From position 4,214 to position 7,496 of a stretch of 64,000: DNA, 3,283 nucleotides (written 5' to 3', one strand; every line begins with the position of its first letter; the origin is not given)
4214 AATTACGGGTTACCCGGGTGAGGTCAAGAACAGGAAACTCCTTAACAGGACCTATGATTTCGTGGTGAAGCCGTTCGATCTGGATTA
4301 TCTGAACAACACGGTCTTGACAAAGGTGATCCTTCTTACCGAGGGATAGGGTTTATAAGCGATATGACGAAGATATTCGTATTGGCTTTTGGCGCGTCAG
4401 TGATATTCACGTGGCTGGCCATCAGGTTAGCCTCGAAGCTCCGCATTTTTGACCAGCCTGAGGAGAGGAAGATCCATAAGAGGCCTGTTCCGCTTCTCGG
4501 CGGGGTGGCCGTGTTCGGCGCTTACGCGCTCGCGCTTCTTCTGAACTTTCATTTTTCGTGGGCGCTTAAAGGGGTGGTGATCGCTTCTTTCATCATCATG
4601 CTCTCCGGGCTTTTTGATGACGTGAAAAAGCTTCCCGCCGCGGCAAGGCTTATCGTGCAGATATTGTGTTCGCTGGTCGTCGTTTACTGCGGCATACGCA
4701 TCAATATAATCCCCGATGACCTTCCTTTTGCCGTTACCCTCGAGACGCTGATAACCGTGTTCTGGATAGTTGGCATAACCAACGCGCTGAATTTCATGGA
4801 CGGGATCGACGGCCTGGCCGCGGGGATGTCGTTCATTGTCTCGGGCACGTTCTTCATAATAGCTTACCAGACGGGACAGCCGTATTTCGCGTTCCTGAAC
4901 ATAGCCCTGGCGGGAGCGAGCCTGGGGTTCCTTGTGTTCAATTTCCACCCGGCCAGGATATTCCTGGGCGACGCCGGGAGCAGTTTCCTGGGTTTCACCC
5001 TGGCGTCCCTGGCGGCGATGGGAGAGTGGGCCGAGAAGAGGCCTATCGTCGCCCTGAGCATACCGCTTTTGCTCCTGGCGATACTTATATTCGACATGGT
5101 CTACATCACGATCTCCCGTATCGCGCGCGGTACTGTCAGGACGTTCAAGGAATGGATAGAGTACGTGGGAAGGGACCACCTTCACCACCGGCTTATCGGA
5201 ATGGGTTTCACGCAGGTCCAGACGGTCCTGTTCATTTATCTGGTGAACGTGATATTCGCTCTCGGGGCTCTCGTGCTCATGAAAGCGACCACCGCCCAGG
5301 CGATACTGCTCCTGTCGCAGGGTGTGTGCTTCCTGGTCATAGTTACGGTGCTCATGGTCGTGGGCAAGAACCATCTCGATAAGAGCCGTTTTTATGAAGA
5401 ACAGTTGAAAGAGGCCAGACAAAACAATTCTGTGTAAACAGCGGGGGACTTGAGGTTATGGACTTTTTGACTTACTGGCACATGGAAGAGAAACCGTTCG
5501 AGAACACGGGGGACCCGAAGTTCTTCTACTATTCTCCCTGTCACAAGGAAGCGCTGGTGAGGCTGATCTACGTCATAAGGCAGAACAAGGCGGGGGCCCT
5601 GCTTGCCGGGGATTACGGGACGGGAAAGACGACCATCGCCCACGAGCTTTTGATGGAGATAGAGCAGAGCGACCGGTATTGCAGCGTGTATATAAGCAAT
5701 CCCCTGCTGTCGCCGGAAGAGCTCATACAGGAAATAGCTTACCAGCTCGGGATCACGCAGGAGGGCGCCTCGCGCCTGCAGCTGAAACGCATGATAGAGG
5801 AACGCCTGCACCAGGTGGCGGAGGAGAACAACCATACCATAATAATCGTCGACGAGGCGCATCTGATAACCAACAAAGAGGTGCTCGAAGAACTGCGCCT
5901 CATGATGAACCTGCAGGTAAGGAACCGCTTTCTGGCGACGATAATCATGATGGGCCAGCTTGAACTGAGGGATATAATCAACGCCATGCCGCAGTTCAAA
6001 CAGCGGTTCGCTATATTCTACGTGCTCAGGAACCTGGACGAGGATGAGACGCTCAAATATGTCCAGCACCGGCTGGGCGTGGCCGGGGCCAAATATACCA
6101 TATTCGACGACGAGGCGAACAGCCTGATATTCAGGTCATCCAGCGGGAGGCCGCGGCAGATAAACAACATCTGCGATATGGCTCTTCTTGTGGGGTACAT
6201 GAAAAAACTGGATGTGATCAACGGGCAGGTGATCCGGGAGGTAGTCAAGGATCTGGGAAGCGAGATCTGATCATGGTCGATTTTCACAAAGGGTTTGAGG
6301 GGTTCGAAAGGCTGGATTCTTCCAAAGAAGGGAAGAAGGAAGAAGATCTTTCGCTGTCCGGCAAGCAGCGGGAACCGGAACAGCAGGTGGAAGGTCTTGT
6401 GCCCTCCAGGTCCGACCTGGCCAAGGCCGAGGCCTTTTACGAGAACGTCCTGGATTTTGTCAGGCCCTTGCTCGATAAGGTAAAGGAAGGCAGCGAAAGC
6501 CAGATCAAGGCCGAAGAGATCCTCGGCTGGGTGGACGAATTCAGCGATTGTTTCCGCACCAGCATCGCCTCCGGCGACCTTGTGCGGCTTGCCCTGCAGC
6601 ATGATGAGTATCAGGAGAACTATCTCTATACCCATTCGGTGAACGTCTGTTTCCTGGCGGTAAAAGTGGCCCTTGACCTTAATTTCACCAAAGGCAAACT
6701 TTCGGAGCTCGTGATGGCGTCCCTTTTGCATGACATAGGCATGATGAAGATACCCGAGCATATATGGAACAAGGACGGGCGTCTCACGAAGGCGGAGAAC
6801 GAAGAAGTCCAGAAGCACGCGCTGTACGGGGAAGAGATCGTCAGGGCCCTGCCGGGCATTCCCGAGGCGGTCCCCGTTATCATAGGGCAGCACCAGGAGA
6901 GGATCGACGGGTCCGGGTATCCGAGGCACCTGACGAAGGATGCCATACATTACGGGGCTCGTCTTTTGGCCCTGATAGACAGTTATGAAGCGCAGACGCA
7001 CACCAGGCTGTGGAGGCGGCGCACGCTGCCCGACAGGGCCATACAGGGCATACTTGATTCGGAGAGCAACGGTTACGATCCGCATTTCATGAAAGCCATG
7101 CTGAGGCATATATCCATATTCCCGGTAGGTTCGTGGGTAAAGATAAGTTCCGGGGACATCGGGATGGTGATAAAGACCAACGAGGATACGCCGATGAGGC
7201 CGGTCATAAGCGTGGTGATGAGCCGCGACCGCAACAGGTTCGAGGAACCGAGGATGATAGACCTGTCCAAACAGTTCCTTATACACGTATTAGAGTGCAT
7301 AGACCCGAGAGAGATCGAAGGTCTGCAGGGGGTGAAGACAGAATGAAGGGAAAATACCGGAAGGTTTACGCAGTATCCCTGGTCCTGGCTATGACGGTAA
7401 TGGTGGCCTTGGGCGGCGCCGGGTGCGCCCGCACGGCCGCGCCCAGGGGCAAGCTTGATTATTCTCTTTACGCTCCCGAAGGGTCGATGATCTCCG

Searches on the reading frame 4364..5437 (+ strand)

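Call 81: search_protein_families(library=pfam, proteins=[window:4364-5437:+], max_evalue=0.00001)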
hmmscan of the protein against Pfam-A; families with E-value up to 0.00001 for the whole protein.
window:4364-5437:+ (357 aa): 1 family
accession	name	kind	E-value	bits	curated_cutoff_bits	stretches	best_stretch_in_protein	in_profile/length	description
PF00953.26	Glycos_transf_4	-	2.5e-41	141.8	27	1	70-219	3-158/160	Glycosyl transferase family 4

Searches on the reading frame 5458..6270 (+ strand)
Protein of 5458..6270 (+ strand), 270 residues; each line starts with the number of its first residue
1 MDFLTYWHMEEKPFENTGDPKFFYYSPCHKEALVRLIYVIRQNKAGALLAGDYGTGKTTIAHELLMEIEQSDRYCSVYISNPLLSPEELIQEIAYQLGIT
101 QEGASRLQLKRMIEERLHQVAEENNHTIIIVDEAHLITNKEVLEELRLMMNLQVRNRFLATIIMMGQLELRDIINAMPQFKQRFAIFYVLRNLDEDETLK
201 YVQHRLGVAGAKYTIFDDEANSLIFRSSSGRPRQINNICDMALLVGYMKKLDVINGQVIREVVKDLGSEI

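Call 81: search_protein_families(library=pfam, proteins=[window:5458-6270:+], max_evalue=0.00001)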
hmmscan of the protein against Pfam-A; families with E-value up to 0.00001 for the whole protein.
window:5458-6270:+ (270 aa): 4 families
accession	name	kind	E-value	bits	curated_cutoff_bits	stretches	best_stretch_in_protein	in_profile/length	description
PF13401.12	AAA_22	-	4e-22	79.4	27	1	43-173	4-129/130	AAA domain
PF09848.15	SLFN-g3_helicase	-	5.1e-09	36.3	24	1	48-143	5-97/354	Schlafen group 3, DNA/RNA helicase domain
PF05621.17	TniB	-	4.7e-08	33.1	22.4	1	38-189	28-184/189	Bacterial TniB protein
PF00004.35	AAA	-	5.8e-07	30.5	21.2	1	48-178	2-119/131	ATPase family associated with various cellular activities (AAA)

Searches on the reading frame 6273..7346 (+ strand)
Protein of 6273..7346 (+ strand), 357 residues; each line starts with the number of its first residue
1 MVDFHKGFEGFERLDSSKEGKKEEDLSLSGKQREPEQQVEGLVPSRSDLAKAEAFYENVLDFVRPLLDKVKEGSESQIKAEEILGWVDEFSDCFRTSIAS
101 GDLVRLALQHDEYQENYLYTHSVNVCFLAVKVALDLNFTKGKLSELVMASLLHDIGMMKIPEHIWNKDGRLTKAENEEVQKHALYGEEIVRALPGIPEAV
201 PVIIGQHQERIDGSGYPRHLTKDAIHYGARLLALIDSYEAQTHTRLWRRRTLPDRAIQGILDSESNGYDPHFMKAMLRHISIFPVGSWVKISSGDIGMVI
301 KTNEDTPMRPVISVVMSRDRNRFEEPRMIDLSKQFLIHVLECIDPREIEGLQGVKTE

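Call 81: search_protein_families(library=pfam, proteins=[window:6273-7346:+], max_evalue=0.00001)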
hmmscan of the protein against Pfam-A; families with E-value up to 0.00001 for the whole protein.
window:6273-7346:+ (357 aa): 2 families
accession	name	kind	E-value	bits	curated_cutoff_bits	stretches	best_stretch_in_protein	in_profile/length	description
PF13487.12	HD_5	-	2e-31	109.5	27.2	1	118-271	14-169/170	HD domain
PF01966.28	HD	-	2e-15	57.6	22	1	119-240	2-115/116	HD domain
